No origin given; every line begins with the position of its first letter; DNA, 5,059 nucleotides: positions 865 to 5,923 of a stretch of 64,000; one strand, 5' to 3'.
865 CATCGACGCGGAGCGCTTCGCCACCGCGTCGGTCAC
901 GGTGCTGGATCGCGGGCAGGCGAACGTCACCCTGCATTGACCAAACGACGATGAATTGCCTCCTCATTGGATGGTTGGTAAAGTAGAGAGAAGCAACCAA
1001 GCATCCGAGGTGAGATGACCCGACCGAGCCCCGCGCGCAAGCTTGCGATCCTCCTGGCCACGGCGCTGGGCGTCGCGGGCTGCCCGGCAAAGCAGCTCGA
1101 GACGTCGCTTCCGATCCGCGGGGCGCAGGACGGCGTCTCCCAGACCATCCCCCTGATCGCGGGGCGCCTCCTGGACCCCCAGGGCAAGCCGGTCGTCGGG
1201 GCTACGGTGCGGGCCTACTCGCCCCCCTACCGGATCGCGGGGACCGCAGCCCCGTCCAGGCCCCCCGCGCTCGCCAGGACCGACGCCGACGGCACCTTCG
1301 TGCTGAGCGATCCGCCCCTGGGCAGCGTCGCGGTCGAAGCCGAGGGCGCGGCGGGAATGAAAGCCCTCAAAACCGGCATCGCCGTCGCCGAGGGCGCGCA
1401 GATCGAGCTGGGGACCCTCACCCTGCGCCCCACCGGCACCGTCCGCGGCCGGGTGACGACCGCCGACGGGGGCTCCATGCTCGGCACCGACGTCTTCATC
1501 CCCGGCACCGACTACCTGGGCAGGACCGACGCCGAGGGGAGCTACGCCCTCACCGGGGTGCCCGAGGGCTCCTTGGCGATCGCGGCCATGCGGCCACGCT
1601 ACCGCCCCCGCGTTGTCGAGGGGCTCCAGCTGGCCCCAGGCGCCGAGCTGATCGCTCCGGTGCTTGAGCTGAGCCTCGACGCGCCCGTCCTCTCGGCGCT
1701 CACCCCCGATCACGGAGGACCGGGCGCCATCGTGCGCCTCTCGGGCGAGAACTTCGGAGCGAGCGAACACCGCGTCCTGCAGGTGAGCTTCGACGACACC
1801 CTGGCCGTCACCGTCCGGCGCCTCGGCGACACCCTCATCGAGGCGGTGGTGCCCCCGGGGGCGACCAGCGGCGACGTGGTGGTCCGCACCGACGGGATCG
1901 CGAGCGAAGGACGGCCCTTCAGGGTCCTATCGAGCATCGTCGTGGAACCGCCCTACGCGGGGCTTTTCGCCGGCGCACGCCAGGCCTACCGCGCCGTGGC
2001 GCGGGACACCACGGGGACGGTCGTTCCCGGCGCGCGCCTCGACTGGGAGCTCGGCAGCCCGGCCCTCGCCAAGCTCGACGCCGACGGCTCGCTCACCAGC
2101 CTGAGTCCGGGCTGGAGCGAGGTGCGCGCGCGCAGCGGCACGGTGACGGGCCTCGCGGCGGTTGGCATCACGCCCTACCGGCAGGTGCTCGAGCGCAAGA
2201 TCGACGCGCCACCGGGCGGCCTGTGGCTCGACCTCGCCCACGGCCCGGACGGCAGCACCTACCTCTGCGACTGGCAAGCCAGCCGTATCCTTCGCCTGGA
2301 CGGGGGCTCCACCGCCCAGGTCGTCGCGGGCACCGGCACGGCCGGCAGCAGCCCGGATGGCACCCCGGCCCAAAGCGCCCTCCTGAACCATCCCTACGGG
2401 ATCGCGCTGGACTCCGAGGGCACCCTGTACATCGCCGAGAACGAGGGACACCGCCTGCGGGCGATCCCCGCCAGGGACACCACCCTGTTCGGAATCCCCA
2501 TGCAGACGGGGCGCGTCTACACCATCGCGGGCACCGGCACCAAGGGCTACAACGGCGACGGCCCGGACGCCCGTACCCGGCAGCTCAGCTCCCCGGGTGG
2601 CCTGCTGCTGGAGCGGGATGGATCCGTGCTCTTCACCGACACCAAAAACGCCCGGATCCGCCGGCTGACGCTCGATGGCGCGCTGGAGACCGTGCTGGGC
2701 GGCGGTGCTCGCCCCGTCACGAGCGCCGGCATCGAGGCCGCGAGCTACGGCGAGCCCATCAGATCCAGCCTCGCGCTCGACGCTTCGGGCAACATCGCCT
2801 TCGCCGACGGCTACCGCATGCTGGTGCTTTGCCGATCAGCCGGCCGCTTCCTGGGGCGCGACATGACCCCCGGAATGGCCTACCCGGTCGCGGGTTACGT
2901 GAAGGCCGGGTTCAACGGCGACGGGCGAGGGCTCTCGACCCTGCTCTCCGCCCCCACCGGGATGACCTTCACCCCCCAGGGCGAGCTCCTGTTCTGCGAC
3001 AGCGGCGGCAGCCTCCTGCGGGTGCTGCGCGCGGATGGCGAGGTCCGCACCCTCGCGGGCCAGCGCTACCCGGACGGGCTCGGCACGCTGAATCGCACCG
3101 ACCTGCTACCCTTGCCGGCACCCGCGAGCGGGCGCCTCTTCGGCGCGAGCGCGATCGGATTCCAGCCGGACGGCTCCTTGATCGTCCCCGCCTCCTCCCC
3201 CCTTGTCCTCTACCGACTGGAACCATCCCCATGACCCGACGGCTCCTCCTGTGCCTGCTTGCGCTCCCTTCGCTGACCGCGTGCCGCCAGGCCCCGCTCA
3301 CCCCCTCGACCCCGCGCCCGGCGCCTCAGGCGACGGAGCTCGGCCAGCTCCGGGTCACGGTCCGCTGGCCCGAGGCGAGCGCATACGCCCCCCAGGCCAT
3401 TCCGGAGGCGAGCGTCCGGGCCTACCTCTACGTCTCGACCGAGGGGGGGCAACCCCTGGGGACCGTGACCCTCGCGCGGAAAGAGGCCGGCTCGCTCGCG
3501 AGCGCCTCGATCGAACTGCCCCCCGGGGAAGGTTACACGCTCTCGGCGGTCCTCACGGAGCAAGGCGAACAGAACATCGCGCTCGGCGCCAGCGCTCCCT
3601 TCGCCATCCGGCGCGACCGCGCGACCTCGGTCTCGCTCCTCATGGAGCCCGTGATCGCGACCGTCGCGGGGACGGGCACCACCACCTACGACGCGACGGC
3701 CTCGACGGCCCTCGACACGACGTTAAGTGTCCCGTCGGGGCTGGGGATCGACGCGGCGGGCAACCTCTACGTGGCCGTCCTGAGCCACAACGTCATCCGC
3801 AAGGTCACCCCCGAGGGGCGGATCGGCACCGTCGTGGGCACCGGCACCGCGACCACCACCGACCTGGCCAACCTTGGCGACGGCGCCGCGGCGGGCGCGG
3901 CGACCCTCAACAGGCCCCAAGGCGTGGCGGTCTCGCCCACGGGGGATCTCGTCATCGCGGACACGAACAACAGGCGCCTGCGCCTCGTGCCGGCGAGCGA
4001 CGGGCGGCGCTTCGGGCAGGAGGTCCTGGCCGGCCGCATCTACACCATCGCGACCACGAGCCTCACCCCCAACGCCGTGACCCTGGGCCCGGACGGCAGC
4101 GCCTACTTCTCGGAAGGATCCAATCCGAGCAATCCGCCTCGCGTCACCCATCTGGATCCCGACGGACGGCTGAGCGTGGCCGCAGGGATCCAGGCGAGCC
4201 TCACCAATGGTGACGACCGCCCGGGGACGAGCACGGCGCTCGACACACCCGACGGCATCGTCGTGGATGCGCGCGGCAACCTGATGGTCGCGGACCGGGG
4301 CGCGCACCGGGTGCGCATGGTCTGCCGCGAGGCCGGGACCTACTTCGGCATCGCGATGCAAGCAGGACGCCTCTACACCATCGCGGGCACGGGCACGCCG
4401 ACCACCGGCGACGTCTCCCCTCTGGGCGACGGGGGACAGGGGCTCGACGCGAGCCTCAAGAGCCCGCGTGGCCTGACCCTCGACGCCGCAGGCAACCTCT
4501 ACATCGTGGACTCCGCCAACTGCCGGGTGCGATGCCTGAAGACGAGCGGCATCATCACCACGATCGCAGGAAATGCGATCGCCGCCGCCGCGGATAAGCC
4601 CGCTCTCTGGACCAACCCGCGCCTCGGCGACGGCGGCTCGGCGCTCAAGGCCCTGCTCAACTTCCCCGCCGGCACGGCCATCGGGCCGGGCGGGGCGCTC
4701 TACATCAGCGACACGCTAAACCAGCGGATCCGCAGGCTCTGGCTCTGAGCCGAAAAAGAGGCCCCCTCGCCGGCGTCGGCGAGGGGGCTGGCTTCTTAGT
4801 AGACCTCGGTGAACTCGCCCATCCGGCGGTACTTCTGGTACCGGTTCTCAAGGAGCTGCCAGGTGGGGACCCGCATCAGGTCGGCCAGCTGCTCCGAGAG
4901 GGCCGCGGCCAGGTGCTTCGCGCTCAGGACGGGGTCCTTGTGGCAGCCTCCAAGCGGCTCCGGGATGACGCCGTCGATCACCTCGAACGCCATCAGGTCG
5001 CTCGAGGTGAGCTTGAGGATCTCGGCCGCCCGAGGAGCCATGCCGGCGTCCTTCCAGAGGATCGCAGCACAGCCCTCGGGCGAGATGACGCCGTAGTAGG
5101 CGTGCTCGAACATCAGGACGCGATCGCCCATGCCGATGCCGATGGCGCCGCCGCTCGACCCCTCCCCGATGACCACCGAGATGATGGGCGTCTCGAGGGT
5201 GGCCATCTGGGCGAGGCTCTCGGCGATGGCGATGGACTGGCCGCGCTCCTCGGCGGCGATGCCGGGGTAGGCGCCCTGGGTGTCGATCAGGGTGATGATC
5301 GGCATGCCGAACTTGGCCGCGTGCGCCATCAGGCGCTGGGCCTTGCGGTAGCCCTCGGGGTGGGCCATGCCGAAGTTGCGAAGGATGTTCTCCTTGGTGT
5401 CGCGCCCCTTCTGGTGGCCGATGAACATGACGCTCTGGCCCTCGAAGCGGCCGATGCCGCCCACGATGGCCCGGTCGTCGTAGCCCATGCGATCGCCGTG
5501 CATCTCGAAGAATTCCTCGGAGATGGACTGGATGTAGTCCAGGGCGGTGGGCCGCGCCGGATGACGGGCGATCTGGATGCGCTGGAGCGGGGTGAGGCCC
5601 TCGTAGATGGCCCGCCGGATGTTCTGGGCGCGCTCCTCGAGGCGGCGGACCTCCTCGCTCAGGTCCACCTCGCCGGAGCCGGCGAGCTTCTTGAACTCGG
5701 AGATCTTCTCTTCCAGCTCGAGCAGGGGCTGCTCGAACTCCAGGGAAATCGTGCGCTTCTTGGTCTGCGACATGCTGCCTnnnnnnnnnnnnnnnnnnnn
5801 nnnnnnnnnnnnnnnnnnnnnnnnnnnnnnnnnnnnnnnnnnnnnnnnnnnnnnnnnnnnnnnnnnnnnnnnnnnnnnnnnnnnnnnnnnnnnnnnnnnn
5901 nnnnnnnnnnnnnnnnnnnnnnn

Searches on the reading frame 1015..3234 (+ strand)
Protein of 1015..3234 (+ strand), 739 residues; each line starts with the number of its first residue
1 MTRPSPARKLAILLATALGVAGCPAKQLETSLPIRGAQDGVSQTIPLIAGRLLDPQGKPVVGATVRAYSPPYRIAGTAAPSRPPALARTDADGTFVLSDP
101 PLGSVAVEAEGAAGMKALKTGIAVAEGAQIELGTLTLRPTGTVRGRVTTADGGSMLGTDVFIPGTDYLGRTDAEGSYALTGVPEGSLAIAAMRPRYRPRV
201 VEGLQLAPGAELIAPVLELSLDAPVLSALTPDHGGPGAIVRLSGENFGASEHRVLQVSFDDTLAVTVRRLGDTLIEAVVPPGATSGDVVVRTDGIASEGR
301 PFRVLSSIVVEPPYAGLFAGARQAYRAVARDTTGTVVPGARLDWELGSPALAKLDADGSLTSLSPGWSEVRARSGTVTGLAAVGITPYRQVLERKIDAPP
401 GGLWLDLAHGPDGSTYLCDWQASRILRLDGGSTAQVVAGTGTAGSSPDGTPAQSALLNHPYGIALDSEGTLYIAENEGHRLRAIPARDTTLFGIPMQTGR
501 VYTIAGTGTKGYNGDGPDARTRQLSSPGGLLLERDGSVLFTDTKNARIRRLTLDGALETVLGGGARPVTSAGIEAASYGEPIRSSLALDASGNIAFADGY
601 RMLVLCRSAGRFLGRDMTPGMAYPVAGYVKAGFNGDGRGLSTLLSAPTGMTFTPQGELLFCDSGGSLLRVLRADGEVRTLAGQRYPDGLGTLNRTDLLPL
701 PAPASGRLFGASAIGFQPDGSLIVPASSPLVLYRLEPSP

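Call 58: search_protein_families(library=pfam, proteins=[window:1015-3234:+], max_evalue=0.001)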
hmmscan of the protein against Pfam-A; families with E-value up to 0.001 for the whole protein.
window:1015-3234:+ (739 aa): 5 families
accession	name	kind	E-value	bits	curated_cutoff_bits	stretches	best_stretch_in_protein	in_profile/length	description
PF13620.12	CarboxypepD_reg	-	8.3e-18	65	32.3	2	142-211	1-74/82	Carboxypeptidase regulatory-like domain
PF25021.1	TEN_NHL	-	1.1e-10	41.5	27.1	0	446-476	130-160/357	Teneurin NHL domain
PF01436.27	NHL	-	7.6e-08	32.5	20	0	457-482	1-26/28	NHL repeat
PF24684.1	Vgb_lyase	-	4.5e-06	26.1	50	0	525-558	97-130/290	Virginiamycin B lyase family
PF13715.12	CarbopepD_reg_2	-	1.6e-05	25.3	32.2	0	143-189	1-48/88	CarboxypepD_reg-like domain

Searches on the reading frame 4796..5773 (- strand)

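Call 58: search_protein_families(library=pfam, proteins=[window:4796-5773:-], max_evalue=0.001)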
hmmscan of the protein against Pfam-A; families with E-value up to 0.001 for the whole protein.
window:4796-5773:- (325 aa): 2 families
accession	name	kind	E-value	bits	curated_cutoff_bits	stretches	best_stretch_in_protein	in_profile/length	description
PF03255.19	ACCA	-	1.7e-140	468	23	1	11-319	2-310/310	Acetyl co-enzyme A carboxylase carboxyltransferase-like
PF01039.27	Carboxyl_trans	-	4.3e-17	62.4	22.3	1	86-247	271-424/493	Carboxyl transferase domain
